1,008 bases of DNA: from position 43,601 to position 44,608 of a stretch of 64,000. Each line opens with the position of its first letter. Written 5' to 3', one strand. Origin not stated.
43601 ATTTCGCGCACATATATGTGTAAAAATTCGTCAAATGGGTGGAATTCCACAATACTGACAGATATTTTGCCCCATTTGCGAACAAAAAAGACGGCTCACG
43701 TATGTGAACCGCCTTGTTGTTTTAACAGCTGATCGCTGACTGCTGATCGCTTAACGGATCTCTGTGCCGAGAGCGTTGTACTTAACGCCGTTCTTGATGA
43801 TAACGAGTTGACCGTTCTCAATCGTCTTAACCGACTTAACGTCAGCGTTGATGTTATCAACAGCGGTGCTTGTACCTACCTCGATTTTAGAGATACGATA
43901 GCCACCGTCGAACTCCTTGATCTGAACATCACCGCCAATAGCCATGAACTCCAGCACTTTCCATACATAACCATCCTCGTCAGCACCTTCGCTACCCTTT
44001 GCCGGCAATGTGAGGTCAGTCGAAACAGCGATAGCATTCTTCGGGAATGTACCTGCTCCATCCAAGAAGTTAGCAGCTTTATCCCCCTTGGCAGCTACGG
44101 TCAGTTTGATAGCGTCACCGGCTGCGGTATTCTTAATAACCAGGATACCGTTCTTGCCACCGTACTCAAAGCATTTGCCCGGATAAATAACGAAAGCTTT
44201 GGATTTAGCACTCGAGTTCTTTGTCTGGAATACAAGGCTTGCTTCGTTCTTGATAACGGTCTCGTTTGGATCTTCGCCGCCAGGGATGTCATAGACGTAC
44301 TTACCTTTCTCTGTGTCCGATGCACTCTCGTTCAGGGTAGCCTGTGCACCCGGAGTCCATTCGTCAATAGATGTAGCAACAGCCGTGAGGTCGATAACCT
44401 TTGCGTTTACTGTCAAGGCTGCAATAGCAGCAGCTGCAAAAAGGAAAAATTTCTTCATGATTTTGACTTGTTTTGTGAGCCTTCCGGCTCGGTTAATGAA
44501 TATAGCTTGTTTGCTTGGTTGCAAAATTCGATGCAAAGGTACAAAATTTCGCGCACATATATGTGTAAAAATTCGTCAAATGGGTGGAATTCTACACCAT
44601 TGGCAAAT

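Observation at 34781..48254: Six proteins of the pectin accessory block end in the same ~25-residue C-terminal tail, a candidate sorting or assembly tag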

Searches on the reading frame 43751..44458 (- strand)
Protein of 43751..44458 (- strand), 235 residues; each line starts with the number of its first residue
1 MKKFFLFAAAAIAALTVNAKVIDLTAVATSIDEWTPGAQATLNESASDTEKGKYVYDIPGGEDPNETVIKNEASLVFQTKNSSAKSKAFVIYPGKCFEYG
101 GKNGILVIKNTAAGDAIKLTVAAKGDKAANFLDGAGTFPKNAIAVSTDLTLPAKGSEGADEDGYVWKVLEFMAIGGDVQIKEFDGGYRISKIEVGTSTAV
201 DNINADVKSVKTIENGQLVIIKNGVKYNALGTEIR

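Call 4: search_protein_families(library=ncbifam, proteins=[window:43751-44458:-], max_evalue=1)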
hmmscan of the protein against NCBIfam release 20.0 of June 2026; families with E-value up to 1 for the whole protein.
window:43751-44458:- (235 aa): 0 families

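Call 5: search_protein_families(library=pfam, proteins=[window:43751-44458:-], max_evalue=1)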
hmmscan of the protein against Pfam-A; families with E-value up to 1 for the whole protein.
window:43751-44458:- (235 aa): 2 families
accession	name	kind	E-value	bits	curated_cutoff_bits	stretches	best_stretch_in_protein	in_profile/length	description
PF21473.3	Ssb-like_OB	-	0.2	12.3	24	0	187-224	39-76/97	Single-stranded DNA binding protein Ssb-like, OB fold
PF20770.3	PAN2_N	-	0.2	11.2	26.6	1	202-232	57-87/301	PAN2 N-terminal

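Call 18: find_encoding_contigs(protein=window:43751-44458:-, flank=10000, max_places=6)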
Protein window:43751-44458:- (235 aa): 19 contigs read that carry it; 6 places shown.
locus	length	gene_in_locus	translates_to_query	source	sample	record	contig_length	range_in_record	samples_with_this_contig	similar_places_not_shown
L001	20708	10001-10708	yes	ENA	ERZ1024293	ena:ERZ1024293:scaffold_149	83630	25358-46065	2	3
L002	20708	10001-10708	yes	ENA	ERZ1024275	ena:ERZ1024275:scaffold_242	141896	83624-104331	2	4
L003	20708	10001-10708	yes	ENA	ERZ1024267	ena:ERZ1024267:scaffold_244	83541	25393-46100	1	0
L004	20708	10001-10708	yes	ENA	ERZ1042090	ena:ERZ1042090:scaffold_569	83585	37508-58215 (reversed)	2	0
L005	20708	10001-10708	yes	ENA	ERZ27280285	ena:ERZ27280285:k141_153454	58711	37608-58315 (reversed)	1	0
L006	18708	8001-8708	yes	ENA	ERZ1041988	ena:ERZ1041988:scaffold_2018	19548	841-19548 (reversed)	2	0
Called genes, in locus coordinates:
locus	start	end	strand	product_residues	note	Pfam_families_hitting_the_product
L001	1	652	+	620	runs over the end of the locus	PF00544:Pectate_lyase_4, PF13229:Beta_helix (weak)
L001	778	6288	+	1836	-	PF09479:Flg_new, PF02368:Big_2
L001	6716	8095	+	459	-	PF00657:Lipase_GDSL, PF13472:Lipase_GDSL_2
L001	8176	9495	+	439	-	-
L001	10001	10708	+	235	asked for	-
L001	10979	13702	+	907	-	PF01095:Pectinesterase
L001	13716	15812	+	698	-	PF01095:Pectinesterase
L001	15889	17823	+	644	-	PF12708:Pect-lyase_RHGA_epim (faint), PF00295:Glyco_hydro_28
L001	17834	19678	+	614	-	PF09492:Pec_lyase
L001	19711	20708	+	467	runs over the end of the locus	PF02614:UxaC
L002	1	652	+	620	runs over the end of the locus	PF00544:Pectate_lyase_4, PF13229:Beta_helix (weak)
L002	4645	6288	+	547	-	-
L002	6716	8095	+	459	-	PF00657:Lipase_GDSL, PF13472:Lipase_GDSL_2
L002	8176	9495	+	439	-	-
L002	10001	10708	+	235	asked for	-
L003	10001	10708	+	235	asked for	-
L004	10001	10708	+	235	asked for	-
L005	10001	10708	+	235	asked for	-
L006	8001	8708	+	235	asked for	-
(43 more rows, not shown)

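Call 32: find_homologous_proteins(query=window:43751-44458:-, max_evalue=0.001)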
Query window:43751-44458:- (235 aa): 1026 proteins with E <= 0.001 among 2327 candidates; the best 120 are listed.
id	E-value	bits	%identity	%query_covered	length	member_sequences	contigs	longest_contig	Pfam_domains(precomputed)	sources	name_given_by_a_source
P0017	2.0e-140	484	97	100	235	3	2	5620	-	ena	-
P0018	6.7e-130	449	90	100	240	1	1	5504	-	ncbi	-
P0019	3.2e-116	405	83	100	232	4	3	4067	-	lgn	-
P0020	3.7e-115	401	80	100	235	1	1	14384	-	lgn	-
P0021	4.3e-105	368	77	100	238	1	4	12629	-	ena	-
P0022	1.7e-103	363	72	100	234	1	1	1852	-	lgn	-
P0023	5.6e-102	358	73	100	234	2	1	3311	-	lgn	-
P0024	2.3e-101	356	73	100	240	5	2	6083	-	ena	-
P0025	3.5e-101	356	71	100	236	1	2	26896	-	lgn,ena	-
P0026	2.9e-100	353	71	100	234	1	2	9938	-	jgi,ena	-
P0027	1.5e-99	350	71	100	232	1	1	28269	-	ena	-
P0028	4.8e-99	349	72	100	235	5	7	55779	-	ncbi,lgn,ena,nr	ncbi:MAG: hypothetical protein IJQ18_08140 [Paludibacteraceae bacterium]|nr:hypothetical protein [Pa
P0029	1.3e-98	347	70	100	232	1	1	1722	-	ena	-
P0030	1.7e-98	347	70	100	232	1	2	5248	-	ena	-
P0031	2.0e-98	347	70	100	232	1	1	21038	-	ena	-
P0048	2.1e-96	340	70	100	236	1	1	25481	-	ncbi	-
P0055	7.5e-96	338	68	100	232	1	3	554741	-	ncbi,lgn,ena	-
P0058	1.0e-95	338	68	100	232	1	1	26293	-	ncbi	-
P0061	5.6e-95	335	70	100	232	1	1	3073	-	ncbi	-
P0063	1.4e-94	334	70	100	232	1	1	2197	-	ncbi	-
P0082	3.1e-93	330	68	100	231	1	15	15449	-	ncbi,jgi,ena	-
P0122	3.7e-90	320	66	100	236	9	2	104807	-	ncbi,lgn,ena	-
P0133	6.5e-89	315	64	100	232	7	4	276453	-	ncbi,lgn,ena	-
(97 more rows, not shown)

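Call 39: predict_structure(alignment_id=A4)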
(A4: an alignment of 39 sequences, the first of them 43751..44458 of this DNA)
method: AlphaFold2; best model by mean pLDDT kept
length: 235 residues; sequences in the alignment: 39
mean_pLDDT: 85.7   pTM: 0.74
mean pLDDT of the five models: 85.7, 85.3, 85.2, 83.8, 83.5
residues with pLDDT >= 90: 156; 70-90: 44; 50-70: 12; < 50: 23
segments of 3 or more residues with pLDDT < 50: 1-16, 199-205
pLDDT, mean of each block of 10 residues (from residue 1): 42 52 94 96 97 96 95 94 96 97 94 92 94 91 93 96 96 94 92 73 50 80 74 72
secondary structure, 60 per line:
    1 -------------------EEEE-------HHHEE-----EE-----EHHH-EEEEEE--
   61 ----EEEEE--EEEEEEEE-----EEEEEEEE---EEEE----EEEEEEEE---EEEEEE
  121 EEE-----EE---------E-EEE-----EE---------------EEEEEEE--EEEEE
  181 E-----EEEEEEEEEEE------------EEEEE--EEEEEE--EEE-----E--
elements in order: E20-23 E53-58 E65-69 E72-79 E85-92 E96-99 E104-111 E115-123 E142-144 E167-173 E176-181 E187-197 E210-214 E217-222 E225-227

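Call 42: fold_search(model_id=the predicted structure, library=pdb)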
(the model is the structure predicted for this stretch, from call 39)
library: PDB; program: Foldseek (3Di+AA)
matches with E <= 10: 1111; with E <= 0.001: 2
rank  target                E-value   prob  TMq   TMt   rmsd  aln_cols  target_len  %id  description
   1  8wc1                  2.2e-04  1.00  0.32  0.47   9.3       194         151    9  A carbohydrate binding domain of a putative pectate lyase (released 2024-09-18)
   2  8x8h_A                3.0e-04  1.00  0.35  0.54   9.1       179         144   13  A carbohydrate binding domain of a putative pectate lyase (released 2024-12-04)
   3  9h9a                  1.5e-03  0.98  0.27  0.07  13.3       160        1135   16  native structure of the full-length pesticidal protein Cry8Ba2, from crystals formed in vivo (form 1) (released 2025-12-03)
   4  8w7n                  2.1e-03  0.97  0.25  0.08   7.5       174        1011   10  Crystal structure of the in-cell Cry1Aa purified from Bacillus thuringiensis (released 2024-03-06)
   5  9h99                  2.9e-03  0.99  0.26  0.07   9.3       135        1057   12  Native structure of the full-length pesticidal protein Cry1Ca18 at pH7, from crystals formed in vivo (released 2025-11-12)
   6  1uxz_A                3.3e-03  0.95  0.25  0.37   8.6       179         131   12  Carbohydrate binding module (CBM6cm-2) from Cellvibrio mixtus lichenase 5A (released 2004-03-11)
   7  5la2_A                3.6e-03  0.96  0.28  0.17  10.5       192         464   14  The mechanism by which arabinoxylanases can recognise highly decorated xylans (released 2016-08-31)
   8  1uy0_A                3.6e-03  0.94  0.26  0.38  10.6       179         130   11  Carbohydrate binding module (CBM6cm-2) from Cellvibrio mixtus lichenase 5A in complex with glc-1,3-glc-1,4-glc-1,3-glc (released 2004-03-11)
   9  5la0                  4.3e-03  0.91  0.22  0.13  10.2       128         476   16  The mechanism by which arabinoxylanases can recognise highly decorated xylans (released 2016-08-31)
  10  4qb1                  4.5e-03  0.96  0.26  0.41   9.4       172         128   10  Structure of CBM35 from Paenibacillus barcinonensis (released 2014-10-08)
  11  4qpw_A                4.8e-03  0.89  0.24  0.35  10.0       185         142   12  BiXyn10A CBM1 with Xylohexaose Bound (released 2014-08-13)
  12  9no3_D                5.0e-03  0.93  0.26  0.16  10.3       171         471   14  The bifunctional arabinofuranosidase/xylosidase from metagenome of Pseudacanthotermes militaris. (released 2025-10-08)
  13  3m1h_D                5.9e-03  0.89  0.26  0.33  11.2       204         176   11  Crystal Structure Analysis of the K3 Cleaved Adhesin Domain of Lys-gingipain (Kgp) from Porphyromonas gingivalis w83 (released 2011-03-23)
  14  5la2_B                6.2e-03  0.96  0.30  0.18  10.1       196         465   15  The mechanism by which arabinoxylanases can recognise highly decorated xylans (released 2016-08-31)
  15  4es8_A                6.6e-03  0.14  0.13  0.12  16.4       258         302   10  Crystal Structure of the adhesin domain of Epf from Streptococcus pyogenes in P212121 (released 2012-09-19)
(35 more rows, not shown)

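Call 84: list_cluster_members(proteins=[window:43751-44458:-, P0018, P0048, P0058, P0061, P0063, P0055, P0082, P0122, P0133])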
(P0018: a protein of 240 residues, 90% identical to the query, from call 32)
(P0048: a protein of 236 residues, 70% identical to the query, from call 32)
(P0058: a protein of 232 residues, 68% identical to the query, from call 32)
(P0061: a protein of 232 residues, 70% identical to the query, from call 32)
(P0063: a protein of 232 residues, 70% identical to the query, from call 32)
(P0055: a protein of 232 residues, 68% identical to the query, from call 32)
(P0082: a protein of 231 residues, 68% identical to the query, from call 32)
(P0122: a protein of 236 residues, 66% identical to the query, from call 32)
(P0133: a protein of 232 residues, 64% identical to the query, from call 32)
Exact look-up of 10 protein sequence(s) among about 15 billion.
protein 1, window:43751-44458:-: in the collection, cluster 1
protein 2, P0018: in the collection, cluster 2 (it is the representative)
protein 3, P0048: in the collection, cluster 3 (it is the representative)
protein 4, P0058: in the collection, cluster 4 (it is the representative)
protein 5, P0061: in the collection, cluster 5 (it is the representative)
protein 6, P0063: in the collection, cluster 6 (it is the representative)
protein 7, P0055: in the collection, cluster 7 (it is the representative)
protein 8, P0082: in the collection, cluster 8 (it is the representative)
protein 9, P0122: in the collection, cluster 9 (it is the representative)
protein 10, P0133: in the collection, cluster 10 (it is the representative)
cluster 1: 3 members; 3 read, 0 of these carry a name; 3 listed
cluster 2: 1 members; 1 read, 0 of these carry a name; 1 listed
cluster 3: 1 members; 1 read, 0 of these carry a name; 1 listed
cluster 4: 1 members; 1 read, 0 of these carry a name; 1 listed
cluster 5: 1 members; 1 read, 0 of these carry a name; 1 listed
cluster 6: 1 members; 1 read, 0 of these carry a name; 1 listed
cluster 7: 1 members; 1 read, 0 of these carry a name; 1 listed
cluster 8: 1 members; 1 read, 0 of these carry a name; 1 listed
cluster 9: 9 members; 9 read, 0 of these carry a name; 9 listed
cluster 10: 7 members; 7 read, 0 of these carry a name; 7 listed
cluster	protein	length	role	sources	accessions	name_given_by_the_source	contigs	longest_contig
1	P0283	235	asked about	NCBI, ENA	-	-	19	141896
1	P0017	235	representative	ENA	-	-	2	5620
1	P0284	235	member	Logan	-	-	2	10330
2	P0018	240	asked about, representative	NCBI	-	-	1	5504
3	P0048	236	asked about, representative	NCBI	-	-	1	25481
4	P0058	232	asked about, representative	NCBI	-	-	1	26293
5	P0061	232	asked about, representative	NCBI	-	-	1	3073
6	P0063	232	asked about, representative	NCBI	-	-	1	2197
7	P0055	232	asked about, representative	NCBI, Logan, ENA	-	-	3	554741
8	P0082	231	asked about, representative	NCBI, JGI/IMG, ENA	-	-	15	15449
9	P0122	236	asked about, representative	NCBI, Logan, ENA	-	-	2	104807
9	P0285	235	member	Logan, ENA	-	-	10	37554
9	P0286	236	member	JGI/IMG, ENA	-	-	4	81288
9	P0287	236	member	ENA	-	-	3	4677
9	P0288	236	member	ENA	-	-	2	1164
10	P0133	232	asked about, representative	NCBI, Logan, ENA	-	-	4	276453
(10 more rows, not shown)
